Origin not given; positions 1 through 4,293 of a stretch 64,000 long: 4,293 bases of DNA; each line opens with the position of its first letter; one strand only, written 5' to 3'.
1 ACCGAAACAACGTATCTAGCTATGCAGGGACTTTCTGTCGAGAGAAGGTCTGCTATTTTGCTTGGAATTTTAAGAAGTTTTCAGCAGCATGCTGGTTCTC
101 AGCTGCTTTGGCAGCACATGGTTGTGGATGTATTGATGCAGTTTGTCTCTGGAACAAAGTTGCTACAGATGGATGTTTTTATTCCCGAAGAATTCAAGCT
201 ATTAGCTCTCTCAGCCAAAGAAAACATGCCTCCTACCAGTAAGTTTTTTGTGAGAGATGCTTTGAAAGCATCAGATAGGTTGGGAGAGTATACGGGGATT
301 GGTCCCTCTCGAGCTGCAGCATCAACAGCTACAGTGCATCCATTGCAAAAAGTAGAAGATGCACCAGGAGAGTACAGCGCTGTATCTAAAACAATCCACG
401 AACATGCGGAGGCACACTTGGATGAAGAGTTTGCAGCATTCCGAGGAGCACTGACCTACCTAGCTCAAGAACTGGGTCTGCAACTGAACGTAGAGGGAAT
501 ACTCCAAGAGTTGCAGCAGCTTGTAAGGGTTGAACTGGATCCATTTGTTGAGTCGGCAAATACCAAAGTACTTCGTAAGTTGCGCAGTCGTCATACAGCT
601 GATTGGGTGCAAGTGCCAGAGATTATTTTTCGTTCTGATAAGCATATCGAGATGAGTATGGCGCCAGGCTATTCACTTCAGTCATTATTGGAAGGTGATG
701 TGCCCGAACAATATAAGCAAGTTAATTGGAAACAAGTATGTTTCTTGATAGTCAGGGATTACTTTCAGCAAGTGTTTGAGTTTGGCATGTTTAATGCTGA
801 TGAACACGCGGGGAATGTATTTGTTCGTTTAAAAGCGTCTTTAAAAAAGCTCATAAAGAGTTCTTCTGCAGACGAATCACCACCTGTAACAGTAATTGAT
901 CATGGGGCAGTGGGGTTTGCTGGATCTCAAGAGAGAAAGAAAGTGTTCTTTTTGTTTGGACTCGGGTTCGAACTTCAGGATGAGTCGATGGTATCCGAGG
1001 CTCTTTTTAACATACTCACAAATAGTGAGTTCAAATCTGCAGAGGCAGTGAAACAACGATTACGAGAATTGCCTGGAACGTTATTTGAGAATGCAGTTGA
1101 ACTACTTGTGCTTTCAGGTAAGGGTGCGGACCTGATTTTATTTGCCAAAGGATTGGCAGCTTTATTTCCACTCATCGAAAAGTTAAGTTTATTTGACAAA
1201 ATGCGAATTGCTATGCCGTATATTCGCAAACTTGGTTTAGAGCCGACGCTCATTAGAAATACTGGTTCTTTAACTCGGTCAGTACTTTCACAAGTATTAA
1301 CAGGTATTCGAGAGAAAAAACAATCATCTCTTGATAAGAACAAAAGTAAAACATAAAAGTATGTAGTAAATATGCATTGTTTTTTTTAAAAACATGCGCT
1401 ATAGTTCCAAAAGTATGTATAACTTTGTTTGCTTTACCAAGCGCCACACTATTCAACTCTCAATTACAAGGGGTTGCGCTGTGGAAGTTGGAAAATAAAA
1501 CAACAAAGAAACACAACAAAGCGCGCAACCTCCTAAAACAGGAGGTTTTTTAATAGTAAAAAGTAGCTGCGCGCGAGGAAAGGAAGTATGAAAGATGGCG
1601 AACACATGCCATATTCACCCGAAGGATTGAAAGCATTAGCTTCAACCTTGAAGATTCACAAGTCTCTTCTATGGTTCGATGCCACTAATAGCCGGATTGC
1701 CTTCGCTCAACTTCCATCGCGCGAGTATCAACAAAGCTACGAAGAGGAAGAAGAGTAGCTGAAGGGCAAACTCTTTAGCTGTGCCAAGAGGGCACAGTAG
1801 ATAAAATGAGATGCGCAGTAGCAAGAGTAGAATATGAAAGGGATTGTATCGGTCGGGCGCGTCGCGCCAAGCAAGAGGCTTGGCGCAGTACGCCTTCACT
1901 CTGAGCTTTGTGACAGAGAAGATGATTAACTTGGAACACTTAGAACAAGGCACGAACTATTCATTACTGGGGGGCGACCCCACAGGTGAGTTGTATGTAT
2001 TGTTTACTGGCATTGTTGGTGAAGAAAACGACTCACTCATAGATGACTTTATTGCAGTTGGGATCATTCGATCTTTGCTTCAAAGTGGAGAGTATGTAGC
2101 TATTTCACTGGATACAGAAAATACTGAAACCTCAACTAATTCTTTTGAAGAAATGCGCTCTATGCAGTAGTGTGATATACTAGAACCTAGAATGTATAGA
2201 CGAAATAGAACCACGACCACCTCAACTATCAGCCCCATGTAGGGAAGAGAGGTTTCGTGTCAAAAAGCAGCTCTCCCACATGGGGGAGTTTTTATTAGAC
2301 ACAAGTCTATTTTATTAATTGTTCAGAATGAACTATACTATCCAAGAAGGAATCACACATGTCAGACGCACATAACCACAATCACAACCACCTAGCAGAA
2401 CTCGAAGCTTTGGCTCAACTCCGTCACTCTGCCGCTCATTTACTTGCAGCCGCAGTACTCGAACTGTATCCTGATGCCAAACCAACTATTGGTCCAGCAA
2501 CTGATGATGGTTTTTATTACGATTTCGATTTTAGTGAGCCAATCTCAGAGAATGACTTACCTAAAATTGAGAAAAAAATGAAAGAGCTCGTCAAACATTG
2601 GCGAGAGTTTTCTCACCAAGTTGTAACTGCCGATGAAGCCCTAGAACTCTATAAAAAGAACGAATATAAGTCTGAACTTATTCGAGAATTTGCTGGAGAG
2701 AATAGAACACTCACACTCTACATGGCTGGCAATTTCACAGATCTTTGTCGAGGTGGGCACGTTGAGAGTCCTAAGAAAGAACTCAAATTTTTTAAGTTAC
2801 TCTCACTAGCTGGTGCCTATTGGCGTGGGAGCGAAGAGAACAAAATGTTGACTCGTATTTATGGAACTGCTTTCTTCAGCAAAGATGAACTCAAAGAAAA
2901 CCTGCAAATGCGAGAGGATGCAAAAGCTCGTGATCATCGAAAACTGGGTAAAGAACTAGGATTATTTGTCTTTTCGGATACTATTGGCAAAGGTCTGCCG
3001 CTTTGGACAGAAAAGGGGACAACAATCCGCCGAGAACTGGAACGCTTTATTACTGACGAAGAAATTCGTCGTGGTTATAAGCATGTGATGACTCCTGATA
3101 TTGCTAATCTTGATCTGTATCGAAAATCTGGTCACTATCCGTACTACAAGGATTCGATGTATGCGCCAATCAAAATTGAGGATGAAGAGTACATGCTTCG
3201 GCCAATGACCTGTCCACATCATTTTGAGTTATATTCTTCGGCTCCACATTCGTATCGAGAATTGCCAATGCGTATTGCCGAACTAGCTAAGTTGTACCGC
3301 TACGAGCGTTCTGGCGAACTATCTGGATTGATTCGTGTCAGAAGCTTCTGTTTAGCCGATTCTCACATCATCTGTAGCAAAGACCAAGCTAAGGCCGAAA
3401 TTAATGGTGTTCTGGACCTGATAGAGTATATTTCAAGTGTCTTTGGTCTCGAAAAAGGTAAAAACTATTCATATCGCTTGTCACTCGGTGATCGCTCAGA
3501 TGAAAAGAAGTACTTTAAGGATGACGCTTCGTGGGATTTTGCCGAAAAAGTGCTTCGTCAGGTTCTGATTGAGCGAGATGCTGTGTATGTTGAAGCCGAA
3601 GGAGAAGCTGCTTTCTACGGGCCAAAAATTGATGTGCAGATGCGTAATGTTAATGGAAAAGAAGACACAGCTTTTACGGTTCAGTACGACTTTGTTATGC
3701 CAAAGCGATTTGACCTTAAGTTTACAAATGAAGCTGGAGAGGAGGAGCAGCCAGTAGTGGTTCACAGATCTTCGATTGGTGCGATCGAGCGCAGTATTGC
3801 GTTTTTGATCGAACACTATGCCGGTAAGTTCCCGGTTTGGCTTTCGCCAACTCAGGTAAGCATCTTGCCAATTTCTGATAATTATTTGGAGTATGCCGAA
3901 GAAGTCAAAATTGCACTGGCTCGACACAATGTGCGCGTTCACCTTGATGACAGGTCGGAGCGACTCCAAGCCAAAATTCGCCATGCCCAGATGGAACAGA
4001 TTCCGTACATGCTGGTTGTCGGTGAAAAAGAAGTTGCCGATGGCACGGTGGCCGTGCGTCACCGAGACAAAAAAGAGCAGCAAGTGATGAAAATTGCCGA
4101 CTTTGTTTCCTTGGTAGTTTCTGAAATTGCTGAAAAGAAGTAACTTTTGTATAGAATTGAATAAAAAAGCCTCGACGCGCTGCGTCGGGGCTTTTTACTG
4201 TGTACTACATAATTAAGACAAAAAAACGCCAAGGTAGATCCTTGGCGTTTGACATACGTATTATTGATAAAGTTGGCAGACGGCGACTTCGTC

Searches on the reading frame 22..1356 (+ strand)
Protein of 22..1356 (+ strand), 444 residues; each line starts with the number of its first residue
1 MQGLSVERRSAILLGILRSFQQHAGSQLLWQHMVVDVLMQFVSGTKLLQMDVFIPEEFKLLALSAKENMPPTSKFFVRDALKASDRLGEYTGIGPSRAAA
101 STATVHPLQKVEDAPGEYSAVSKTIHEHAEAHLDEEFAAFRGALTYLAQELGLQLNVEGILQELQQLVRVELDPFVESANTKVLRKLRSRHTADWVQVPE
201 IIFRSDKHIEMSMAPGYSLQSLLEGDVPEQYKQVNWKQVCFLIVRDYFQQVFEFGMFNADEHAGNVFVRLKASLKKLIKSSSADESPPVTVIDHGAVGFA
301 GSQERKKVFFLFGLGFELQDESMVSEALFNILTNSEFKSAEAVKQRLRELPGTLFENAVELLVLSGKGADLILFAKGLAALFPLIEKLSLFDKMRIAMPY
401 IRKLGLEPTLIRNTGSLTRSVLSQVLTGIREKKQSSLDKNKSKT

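Call 109: search_protein_families(library=pfam, proteins=[window:22-1356:+], max_evalue=0.00001)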
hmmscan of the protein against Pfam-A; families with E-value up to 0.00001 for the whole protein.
window:22-1356:+ (444 aa): 1 family
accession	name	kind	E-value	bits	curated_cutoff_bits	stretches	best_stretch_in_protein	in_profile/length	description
PF03109.22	ABC1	-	1.4e-15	57.6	22.9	1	98-312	39-229/244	ABC1 atypical kinase-like domain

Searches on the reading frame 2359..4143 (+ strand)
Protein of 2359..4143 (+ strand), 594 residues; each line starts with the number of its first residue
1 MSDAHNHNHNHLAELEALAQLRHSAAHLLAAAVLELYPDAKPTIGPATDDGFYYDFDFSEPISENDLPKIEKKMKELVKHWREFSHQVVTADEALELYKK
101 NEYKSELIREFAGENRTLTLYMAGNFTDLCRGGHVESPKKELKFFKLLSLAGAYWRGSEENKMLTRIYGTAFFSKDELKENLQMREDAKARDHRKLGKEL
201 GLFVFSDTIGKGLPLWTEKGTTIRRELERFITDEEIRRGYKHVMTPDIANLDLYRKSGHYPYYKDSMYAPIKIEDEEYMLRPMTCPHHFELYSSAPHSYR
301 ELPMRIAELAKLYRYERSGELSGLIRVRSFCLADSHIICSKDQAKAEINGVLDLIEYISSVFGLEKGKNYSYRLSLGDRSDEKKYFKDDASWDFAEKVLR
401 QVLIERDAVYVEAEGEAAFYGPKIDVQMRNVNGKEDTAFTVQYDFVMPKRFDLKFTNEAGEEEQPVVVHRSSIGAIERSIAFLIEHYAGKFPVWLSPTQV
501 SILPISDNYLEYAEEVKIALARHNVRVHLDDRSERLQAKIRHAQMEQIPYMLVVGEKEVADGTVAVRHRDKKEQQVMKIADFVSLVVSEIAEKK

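Call 109: search_protein_families(library=pfam, proteins=[window:2359-4143:+], max_evalue=0.00001)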
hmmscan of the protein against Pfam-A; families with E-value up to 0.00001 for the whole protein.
window:2359-4143:+ (594 aa): 3 families
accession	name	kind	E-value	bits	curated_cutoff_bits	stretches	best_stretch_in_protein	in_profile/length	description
PF00587.30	tRNA-synt_2b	-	4.1e-34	118.6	29.3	1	274-487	7-179/179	tRNA synthetase class II core domain (G, H, P, S and T)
PF03129.25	HGTP_anticodon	-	2e-26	92.4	21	1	499-587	1-92/94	Anticodon binding domain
PF07973.19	tRNA_SAD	-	2.3e-08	34.3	24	1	119-168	2-44/44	Threonyl and Alanyl tRNA synthetase second additional domain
